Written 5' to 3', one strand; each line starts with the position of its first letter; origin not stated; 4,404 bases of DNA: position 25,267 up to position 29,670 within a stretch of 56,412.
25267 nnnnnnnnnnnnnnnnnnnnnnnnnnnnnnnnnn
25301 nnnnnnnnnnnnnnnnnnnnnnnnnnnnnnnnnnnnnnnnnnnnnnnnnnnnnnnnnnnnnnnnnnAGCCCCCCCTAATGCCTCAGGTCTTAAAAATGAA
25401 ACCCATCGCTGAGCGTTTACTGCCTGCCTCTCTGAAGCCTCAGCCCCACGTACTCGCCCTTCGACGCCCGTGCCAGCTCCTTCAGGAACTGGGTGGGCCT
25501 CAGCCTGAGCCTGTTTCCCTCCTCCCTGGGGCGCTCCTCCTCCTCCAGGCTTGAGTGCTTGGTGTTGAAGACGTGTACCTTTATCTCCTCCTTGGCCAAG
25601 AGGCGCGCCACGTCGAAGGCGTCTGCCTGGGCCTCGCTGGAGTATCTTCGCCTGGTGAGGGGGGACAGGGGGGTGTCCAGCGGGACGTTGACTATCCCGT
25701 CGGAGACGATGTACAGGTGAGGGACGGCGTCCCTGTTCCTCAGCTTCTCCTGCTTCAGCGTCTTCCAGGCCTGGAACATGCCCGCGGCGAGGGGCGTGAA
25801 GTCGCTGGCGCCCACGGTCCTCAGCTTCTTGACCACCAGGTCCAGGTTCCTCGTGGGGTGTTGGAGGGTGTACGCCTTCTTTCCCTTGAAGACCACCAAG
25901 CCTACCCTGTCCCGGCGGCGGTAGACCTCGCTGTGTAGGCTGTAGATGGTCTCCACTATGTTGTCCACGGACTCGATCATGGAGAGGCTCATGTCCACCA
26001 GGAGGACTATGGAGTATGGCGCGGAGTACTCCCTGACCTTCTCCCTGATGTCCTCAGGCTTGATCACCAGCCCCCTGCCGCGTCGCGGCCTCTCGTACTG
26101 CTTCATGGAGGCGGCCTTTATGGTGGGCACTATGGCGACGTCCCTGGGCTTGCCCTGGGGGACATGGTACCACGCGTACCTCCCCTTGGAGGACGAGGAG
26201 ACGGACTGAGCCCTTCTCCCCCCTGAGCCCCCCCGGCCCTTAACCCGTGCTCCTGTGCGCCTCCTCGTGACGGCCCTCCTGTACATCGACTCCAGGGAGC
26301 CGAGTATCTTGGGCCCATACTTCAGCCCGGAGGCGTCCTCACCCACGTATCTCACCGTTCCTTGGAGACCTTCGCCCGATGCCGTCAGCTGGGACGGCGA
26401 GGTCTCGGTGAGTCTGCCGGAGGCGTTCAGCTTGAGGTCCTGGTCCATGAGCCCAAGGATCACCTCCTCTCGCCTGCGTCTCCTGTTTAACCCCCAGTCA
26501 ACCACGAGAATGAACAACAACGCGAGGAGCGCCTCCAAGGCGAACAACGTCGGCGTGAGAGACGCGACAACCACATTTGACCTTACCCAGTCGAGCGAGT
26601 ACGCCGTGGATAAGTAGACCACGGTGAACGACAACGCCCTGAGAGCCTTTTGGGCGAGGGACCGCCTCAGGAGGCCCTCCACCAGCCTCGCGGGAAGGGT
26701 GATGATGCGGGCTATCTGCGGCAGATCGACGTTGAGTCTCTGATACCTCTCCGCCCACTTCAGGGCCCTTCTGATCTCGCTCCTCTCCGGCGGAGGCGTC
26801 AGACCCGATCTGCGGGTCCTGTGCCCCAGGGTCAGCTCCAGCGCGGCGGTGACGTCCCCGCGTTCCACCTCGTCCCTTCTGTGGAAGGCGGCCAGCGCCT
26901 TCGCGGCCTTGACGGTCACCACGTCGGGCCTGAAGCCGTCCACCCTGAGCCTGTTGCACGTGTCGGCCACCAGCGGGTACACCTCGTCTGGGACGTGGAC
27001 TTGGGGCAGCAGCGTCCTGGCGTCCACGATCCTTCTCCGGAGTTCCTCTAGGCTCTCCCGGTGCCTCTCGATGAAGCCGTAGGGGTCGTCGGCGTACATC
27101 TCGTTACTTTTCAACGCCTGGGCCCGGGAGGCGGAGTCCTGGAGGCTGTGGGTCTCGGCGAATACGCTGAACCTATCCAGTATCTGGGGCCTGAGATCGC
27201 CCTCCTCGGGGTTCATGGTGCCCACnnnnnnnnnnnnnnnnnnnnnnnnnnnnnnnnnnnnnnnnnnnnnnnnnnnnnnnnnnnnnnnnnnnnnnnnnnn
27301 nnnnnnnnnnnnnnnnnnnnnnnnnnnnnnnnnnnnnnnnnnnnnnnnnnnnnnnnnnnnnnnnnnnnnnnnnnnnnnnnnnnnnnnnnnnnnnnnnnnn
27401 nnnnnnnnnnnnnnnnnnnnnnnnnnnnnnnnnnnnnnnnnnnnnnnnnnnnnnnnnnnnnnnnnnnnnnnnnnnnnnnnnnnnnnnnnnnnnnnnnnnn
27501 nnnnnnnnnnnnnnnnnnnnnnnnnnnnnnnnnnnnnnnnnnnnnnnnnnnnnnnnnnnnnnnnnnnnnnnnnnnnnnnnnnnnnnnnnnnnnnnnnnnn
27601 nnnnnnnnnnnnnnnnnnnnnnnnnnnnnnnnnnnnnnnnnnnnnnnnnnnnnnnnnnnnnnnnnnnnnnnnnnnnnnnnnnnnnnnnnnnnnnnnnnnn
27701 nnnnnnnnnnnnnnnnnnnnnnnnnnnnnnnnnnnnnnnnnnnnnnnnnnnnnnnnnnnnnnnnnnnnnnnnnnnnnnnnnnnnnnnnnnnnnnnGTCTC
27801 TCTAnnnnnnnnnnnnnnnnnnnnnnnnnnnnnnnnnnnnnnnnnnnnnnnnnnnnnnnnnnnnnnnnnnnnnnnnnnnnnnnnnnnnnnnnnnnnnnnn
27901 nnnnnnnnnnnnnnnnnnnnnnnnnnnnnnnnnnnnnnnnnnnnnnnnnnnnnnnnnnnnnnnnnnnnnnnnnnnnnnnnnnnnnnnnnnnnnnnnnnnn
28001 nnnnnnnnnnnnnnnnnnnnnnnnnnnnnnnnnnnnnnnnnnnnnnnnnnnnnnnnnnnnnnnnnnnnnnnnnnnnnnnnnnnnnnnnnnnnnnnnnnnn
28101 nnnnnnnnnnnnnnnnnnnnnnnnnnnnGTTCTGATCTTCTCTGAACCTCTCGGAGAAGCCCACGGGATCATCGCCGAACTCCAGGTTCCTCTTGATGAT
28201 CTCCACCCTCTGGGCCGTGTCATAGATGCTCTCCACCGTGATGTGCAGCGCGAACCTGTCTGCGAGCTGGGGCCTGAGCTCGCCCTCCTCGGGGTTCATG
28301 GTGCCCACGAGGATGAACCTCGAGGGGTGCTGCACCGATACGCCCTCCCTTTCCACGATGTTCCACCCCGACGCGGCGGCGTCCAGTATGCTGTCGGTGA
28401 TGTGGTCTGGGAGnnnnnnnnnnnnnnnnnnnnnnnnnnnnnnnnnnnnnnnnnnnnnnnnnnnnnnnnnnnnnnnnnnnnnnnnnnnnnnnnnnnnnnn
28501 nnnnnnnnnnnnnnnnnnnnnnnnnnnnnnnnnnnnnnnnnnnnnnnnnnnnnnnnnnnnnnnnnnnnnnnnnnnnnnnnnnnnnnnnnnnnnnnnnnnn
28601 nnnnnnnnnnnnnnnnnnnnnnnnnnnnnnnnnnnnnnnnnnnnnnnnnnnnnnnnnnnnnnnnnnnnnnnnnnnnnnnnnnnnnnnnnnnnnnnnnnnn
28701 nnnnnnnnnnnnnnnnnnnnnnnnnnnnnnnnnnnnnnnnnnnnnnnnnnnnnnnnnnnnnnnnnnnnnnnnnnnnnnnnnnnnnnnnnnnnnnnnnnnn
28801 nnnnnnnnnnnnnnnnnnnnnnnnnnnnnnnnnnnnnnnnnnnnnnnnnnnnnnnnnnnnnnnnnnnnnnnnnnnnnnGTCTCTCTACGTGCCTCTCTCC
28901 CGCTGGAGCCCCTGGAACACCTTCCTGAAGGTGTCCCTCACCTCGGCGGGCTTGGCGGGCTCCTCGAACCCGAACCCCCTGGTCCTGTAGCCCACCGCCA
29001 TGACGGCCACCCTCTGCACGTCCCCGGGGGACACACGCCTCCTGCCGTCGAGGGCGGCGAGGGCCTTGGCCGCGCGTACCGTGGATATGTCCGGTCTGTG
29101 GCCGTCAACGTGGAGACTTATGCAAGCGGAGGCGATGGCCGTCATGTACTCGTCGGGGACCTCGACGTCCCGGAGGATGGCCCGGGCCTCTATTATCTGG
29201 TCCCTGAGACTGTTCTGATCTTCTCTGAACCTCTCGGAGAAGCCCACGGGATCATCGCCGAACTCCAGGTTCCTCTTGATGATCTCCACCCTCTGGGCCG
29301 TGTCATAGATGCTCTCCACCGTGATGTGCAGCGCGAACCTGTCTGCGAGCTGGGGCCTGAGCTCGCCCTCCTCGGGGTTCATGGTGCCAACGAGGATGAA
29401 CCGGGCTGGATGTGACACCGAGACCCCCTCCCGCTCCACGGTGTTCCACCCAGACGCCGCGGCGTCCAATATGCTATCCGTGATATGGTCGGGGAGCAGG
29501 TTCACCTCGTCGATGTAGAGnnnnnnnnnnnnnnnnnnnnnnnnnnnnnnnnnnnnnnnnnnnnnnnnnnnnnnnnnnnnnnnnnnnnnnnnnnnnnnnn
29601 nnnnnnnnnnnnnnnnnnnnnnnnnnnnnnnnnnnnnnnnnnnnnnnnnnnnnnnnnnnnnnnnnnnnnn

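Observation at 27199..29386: Perfect 1083-bp-period tandem duplication has created an in-frame ChlD(N)/ChlI(C) chimeric AAA+ gene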

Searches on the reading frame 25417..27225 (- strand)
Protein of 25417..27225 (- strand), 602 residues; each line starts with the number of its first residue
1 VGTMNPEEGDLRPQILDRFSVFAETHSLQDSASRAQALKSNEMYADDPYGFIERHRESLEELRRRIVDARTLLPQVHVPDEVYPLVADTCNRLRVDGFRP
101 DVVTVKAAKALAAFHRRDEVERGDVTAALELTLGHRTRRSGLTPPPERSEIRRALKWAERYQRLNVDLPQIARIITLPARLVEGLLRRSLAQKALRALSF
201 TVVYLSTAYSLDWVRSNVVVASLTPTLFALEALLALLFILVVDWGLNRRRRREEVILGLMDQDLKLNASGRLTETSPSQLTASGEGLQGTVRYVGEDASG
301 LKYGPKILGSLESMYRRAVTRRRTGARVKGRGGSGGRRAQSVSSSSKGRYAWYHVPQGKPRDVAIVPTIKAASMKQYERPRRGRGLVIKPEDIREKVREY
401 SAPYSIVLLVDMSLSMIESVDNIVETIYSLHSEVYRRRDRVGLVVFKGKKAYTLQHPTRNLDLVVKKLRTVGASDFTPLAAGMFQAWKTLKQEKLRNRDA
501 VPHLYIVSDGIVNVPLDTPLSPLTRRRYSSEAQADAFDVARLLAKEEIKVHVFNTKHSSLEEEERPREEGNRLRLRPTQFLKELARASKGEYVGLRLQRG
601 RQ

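Call 34: find_encoding_contigs(protein=window:25417-27225:-, flank=3000, max_places=10)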
Protein window:25417-27225:- (602 aa): no gene with exactly this product is on record in the collection.

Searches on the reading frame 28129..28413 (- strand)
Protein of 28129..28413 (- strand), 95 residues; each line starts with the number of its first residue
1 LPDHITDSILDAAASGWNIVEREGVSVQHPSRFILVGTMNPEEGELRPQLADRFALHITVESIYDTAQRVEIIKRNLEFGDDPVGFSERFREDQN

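Call 30: find_homologous_proteins(query=window:28129-28413:-, max_evalue=1e-10)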
Query seq(95 aa) (95 aa): 295 proteins with E <= 1e-10 among 313 candidates; the best 120 are listed.
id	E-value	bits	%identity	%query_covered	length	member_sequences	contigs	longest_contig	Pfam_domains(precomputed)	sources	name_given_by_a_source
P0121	3.6e-32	128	69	94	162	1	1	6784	-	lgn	-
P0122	4.7e-32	128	66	91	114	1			PF01078.28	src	-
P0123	7.4e-32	127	67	94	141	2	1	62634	-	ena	-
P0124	1.7e-31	126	72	83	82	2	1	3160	-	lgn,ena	-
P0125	1.8e-30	123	68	92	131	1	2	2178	PF01078.28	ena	-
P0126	2.5e-29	119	60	100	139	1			-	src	-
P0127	3.5e-29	118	64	99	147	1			PF01078.28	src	-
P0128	3.6e-29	118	61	95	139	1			PF01078.28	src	-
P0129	1.7e-28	116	60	98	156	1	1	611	PF01078.28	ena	-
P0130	2.2e-28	116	62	99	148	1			PF07728.21,PF01078.28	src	-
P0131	3.5e-28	115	62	83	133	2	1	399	PF01078.28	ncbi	ncbi:ATP-binding protein, partial [Streptomyces lonegramiae]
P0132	3.9e-28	115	60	98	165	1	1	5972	PF01078.28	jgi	jgi:Mg-chelatase subunit ChlI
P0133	5.0e-28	115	65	91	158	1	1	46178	-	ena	-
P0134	5.1e-28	115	69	81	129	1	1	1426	PF07728.21,PF01078.28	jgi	jgi:Mg-chelatase subunit ChlI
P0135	6.0e-28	114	61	97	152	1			PF01078.28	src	-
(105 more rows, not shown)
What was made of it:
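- Tried and rejected: A 95-aa peptide across the junction was searched against 5.8 billion clusters (call 30).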

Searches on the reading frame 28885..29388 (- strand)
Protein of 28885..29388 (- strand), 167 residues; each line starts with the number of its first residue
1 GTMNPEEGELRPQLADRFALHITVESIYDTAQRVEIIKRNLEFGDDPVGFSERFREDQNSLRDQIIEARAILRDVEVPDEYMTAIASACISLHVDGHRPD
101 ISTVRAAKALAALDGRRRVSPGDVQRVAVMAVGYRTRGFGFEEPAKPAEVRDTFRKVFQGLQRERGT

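Call 31: find_encoding_contigs(protein=window:28885-29388:-, flank=3000, max_places=10)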
Protein window:28885-29388:- (167 aa): 1 contig read that carries it; 1 place shown.
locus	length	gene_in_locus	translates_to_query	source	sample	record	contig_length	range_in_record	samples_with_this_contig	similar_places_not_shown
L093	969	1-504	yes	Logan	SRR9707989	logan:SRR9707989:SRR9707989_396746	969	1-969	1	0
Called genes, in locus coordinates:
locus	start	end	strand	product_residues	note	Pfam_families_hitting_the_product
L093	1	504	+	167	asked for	?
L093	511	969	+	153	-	?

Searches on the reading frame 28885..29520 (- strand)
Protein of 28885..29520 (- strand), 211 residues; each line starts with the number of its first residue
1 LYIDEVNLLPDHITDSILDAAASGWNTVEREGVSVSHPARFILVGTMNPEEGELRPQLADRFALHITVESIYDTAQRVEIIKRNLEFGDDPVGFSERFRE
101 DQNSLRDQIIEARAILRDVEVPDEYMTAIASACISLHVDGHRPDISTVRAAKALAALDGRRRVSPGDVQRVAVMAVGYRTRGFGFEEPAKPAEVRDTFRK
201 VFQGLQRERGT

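Call 32: find_encoding_contigs(protein=window:28885-29520:-, flank=3000, max_places=10)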
Protein window:28885-29520:- (211 aa): 2 contigs read that carry it; 2 places shown.
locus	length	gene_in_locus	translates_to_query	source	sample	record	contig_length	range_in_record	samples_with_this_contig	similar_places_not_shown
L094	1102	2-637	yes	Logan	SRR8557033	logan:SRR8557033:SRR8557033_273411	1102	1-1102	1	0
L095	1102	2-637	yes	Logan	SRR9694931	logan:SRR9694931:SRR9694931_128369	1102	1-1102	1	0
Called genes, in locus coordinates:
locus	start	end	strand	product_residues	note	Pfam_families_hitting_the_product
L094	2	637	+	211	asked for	?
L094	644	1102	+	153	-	?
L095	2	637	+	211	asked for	?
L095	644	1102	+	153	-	?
